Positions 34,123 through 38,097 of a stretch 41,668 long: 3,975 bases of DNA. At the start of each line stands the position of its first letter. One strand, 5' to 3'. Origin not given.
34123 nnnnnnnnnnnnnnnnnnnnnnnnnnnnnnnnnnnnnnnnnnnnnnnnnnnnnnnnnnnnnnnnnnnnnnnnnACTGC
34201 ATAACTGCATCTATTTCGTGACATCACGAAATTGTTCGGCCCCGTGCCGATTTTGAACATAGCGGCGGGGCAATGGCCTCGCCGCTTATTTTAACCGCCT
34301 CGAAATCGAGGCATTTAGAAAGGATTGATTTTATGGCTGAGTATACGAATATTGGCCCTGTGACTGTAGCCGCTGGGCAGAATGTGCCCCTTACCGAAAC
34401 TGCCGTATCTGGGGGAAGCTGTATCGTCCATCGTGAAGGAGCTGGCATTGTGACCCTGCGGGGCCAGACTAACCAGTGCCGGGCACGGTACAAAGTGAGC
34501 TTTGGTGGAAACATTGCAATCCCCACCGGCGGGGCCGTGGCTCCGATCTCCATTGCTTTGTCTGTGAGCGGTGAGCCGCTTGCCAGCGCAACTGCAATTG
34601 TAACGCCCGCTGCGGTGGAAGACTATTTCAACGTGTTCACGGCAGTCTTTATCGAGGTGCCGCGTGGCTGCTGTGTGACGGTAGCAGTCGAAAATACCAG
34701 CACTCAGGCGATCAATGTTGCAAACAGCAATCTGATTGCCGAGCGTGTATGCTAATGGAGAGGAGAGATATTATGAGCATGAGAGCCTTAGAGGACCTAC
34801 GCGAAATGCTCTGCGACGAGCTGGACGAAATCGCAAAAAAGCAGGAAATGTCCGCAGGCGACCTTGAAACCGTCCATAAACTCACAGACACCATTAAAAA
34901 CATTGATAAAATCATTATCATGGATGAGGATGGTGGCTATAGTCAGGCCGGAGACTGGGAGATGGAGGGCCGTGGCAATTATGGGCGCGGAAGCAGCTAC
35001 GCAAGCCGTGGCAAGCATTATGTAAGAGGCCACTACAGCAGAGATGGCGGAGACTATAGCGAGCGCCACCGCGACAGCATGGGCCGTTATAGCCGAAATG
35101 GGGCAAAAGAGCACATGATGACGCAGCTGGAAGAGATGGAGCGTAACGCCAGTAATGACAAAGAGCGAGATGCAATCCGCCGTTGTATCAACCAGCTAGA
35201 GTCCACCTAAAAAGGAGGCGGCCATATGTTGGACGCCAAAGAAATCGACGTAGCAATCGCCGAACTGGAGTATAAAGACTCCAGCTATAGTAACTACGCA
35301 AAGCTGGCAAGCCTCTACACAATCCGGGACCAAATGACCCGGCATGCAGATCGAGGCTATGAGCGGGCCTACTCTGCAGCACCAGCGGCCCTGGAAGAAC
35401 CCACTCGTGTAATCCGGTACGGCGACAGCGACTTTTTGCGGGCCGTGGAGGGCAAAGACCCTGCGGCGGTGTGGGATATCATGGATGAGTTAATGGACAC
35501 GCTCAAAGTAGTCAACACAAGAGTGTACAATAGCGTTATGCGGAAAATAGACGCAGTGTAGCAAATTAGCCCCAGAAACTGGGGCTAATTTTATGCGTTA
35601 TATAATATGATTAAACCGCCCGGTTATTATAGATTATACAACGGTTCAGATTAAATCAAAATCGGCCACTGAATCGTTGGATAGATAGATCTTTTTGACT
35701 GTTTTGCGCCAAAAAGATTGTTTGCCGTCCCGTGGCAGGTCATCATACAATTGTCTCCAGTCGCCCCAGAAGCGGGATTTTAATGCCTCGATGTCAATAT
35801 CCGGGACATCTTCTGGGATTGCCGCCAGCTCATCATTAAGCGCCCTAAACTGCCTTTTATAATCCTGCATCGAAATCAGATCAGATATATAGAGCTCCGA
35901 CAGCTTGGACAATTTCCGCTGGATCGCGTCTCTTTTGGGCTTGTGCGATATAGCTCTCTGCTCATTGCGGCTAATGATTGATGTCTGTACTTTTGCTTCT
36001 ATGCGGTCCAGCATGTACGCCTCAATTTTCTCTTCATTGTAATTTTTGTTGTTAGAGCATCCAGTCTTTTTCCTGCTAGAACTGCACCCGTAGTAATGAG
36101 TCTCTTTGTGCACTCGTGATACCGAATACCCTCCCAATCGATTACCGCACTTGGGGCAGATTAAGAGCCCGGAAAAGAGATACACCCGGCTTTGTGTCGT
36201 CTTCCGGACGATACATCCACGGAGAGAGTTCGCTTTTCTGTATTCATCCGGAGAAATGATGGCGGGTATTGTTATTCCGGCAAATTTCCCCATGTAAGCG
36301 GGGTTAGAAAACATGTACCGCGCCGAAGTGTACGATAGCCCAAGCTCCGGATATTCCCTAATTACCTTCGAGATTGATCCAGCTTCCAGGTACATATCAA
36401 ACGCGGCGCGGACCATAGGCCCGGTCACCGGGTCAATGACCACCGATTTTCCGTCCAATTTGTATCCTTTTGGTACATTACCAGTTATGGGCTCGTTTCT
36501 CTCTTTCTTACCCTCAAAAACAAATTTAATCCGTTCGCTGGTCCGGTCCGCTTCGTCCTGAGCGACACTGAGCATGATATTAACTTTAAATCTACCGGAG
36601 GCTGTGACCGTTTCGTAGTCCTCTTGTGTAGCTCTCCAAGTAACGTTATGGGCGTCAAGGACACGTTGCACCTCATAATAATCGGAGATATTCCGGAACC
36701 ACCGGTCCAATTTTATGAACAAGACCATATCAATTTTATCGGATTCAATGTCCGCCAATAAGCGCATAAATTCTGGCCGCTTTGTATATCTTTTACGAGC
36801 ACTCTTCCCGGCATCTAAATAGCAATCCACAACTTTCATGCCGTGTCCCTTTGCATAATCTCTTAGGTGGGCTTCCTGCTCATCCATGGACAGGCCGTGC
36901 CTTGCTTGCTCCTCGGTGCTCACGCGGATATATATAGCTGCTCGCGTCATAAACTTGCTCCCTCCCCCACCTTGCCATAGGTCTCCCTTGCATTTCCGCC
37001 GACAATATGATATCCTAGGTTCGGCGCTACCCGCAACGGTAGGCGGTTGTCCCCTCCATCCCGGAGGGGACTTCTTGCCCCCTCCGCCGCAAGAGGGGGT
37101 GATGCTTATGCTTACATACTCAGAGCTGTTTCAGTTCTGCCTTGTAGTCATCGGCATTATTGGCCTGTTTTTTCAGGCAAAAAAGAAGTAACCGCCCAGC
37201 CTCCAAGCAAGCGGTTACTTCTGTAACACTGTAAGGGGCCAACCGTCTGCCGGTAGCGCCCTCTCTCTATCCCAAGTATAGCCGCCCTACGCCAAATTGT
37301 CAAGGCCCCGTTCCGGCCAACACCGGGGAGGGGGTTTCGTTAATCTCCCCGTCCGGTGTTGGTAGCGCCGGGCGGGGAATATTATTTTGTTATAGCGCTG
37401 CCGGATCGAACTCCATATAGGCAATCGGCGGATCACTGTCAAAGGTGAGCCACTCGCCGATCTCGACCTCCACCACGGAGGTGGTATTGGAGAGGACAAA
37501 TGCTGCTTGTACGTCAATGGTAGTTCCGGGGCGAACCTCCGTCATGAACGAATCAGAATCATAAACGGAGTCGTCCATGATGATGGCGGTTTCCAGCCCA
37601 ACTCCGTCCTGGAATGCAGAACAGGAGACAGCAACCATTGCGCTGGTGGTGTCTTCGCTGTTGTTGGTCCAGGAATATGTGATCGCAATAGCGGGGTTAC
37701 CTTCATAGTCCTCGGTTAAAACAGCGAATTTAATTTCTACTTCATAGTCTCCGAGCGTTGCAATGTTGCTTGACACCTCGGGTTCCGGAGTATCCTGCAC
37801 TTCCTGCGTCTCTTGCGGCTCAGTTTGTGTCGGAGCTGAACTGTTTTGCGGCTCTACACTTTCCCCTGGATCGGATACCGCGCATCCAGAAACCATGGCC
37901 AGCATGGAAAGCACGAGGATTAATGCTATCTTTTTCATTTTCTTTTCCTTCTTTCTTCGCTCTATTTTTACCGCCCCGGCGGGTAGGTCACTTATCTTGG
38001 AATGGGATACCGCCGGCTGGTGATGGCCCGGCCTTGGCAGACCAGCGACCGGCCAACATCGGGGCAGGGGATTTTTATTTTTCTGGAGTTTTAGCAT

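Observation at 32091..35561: Eight-gene accessory island between the lysis terminator and the integrase, encoding unassignable Q/P-, G-, C- and R/Y-rich proteins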

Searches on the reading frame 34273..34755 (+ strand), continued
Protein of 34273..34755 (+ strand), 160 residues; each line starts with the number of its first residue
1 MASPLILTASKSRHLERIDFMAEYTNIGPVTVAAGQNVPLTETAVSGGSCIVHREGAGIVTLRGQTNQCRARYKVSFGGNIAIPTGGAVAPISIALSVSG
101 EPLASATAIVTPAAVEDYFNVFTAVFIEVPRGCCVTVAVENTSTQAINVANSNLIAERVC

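Call 87: find_encoding_contigs(protein=P0225, flank=7000, max_places=3)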
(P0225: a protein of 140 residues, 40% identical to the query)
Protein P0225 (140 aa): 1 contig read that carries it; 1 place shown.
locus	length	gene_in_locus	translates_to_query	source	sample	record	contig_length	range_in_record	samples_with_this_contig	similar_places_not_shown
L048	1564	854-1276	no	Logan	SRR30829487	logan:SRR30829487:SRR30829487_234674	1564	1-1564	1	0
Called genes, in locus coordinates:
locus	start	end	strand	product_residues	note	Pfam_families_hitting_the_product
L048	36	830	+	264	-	-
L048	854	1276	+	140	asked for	-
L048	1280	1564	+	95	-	?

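Call 88: find_encoding_contigs(protein=P0257, flank=7000, max_places=3)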
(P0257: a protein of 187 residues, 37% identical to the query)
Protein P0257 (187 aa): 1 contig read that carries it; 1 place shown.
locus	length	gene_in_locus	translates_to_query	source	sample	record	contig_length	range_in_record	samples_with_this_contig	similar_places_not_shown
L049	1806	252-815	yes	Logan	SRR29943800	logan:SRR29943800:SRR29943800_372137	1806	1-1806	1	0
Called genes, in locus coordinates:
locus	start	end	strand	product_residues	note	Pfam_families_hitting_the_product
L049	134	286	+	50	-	-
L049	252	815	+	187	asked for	-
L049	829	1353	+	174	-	-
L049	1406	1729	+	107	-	-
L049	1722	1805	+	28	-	?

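Call 89: find_encoding_contigs(protein=P0246, flank=7000, max_places=3)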
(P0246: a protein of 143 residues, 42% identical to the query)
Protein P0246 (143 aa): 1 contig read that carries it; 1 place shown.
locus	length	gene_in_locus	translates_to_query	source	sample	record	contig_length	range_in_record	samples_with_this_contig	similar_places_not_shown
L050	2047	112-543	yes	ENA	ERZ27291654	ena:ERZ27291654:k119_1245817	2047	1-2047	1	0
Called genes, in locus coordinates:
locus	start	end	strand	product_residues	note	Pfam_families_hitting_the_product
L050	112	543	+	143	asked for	-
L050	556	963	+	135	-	-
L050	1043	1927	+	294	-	-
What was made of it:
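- Tried and rejected: Context look-ups for distant F relatives (P0225, P0257, P0246) returned only contigs of 1.5-2 kb (calls 87-89).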

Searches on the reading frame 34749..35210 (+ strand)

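Call 4: search_protein_families(library=pfam, proteins=[window:34749-35210:+], max_evalue=1)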
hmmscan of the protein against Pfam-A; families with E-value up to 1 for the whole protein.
window:34749-35210:+ (153 aa): 3 families
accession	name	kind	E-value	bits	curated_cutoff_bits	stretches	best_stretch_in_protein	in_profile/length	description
PF20531.3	DUF6746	-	0.011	16.1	27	1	13-51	40-77/124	Family of unknown function (DUF6746)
PF08654.15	DASH_Dad2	-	0.056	14.3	26.9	1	5-58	8-61/99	DASH complex subunit Dad2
PF02186.21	TFIIE_beta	-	0.21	12.3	28.1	1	25-61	21-55/66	TFIIE beta subunit core domain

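Call 5: search_protein_families(library=phrogs, proteins=[window:34749-35210:+], max_evalue=1)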
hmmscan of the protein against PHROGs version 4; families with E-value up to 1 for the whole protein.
window:34749-35210:+ (153 aa): 4 families
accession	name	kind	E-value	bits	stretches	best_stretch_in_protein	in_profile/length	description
phrog_28802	-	unknown function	9.2e-09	36.8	1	17-100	5-86/190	-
phrog_9723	-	unknown function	0.00099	20.1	1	77-151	3-74/140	-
phrog_17241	-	unknown function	0.064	14.9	1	13-62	31-80/96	-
phrog_3550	-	unknown function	0.073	14.4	1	11-58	4-50/79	-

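Call 10: search_protein_families(library=ncbifam, proteins=[window:34749-35210:+], max_evalue=1)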
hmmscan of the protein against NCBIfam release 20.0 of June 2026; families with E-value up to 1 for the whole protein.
window:34749-35210:+ (153 aa): 1 family
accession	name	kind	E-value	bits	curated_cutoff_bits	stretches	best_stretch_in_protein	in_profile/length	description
NF045727.1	GSU3529_fam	subfamily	0.093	13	44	1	15-53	16-54/78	GSU3529 family protein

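Call 84: search_protein_families(library=padloc, proteins=[window:34749-35210:+], max_evalue=0.1)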
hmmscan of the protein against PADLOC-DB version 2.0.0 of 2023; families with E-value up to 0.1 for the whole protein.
window:34749-35210:+ (153 aa): 0 families

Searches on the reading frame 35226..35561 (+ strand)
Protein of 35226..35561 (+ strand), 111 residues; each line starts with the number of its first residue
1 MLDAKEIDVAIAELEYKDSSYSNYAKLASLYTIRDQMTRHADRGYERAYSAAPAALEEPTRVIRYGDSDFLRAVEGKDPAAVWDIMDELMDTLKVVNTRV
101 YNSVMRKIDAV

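Call 4: search_protein_families(library=pfam, proteins=[window:35226-35561:+], max_evalue=1)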
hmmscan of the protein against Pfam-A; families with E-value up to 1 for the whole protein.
window:35226-35561:+ (111 aa): 1 family
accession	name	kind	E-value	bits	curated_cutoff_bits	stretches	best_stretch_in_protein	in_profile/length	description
PF06041.17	DUF924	-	0.17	12.5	27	1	25-67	51-93/180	Bacterial protein of unknown function (DUF924)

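Call 5: search_protein_families(library=phrogs, proteins=[window:35226-35561:+], max_evalue=1)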
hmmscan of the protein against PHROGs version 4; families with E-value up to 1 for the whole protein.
window:35226-35561:+ (111 aa): 2 families
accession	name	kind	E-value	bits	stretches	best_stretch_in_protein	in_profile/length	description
phrog_17454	-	unknown function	0.031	15.5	1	81-108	45-72/78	-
phrog_6033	-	unknown function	0.17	12.8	1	81-110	30-59/73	-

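Call 10: search_protein_families(library=ncbifam, proteins=[window:35226-35561:+], max_evalue=1)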
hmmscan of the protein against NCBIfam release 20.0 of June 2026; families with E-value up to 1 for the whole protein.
window:35226-35561:+ (111 aa): 0 families

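Call 84: search_protein_families(library=padloc, proteins=[window:35226-35561:+], max_evalue=0.1)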
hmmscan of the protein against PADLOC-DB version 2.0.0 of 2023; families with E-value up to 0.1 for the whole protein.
window:35226-35561:+ (111 aa): 0 families

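Call 95: find_encoding_contigs(protein=window:35226-35561:+, flank=10000, max_places=4)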
Protein window:35226-35561:+ (111 aa): 23 contigs read that carry it; 4 places shown.
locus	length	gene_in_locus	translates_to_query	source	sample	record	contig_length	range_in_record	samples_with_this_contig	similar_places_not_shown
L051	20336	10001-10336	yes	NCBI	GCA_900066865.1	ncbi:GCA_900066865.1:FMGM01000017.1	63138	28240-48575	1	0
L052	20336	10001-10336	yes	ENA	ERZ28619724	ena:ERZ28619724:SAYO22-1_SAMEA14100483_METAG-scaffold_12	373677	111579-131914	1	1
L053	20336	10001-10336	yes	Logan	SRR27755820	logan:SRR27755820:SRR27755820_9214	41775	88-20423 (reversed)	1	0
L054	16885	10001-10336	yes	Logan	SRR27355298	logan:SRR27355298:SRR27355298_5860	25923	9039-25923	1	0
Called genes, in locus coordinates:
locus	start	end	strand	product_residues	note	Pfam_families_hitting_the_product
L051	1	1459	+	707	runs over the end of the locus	-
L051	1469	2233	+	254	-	-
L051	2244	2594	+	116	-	-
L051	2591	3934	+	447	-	PF01391:Collagen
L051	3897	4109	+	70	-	-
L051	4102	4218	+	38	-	-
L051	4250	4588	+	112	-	-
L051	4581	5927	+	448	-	PF09992:NAGPA, PF01520:Amidase_3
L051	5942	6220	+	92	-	PF16079:Phage_holin_5_2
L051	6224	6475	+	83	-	-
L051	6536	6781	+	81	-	-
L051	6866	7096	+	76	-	-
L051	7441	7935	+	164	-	-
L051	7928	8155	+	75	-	-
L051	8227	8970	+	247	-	-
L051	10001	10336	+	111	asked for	-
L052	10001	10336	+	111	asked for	-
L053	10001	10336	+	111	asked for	-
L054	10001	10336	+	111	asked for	-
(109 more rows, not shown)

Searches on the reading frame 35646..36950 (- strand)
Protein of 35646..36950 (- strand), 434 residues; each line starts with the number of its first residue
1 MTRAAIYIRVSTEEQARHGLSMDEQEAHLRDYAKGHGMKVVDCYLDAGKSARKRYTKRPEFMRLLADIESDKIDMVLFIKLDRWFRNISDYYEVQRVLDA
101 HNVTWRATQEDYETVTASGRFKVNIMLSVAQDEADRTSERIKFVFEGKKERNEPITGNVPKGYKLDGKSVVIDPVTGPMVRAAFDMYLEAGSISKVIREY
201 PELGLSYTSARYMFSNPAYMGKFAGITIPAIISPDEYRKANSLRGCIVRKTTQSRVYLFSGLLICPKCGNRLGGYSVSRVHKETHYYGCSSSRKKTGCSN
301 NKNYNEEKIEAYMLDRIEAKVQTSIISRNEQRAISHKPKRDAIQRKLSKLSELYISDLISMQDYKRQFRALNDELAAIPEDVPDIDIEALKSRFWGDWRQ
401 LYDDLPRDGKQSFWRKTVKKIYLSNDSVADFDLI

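Call 4: search_protein_families(library=pfam, proteins=[window:35646-36950:-], max_evalue=1)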
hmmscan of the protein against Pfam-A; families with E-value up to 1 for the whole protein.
window:35646-36950:- (434 aa): 6 families
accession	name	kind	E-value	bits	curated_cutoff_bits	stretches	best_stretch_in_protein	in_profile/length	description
PF00239.26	Resolvase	-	2.3e-29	102.8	23.3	1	4-151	1-142/145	Resolvase, N terminal domain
PF13408.12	Zn_ribbon_recom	-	1.7e-12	47.9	25.3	1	258-317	1-57/58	Recombinase zinc beta ribbon domain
PF07508.19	Recombinase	-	1.3e-06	29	21.1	1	175-241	2-96/102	Recombinase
PF14684.11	Tricorn_C1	-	0.08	13.3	24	0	397-421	4-28/59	Tricorn protease C1 domain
PF05120.17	GvpG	-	0.21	12.2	30.6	1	340-376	30-66/67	Gas vesicle protein G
PF12760.12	Zn_ribbon_IS1595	-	0.44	11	25.4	0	264-291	20-42/46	Transposase zinc-ribbon domain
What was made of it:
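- Checked: A large serine integrase lies at 35646-36950 on the minus strand, with Resolvase, Recombinase and Zn_ribbon_recom domains (call 4).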

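Call 5: search_protein_families(library=phrogs, proteins=[window:35646-36950:-], max_evalue=1)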
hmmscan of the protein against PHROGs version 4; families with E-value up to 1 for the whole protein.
window:35646-36950:- (434 aa): 6 families
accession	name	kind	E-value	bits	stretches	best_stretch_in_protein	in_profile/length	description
phrog_95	-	integration and excision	2.5e-102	344.6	1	1-428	87-560/651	integrase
phrog_125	-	DNA, RNA and nucleotide metabolism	1.6e-25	91.1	1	1-294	19-213/254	DNA invertase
phrog_7701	-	DNA, RNA and nucleotide metabolism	2.3e-05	25.7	1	157-244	2-85/137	DNA invertase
phrog_6620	-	integration and excision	2.6e-05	24.9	1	4-103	58-148/201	transposase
phrog_10675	-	unknown function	0.004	18.3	1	264-334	7-76/98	-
phrog_26838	-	unknown function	0.19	12.3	1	46-140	101-191/221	-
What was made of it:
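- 35646..36950 (-): Large serine integrase. Adjacent to the module only in the circular form. Pfam Resolvase at 2e-29, Zn_ribbon_recom and Recombinase; phrog_95 integrase at 2.5e-102 (calls 4, 5).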

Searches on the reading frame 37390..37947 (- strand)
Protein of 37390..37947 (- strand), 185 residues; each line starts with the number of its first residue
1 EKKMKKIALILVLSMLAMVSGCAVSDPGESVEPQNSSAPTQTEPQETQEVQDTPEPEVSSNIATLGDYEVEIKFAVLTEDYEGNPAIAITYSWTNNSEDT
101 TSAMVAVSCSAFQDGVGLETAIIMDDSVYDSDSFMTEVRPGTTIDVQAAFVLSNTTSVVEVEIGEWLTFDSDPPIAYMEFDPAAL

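Call 90: search_protein_families(library=pfam, proteins=[window:37390-37947:-], max_evalue=0.01)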
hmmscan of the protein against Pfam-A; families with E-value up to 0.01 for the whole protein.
window:37390-37947:- (185 aa): 1 family
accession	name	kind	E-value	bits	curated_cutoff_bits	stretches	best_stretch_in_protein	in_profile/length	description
PF16729.10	DUF5067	-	6.9e-31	107.2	27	1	45-163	3-124/126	Domain of unknown function (DUF5067)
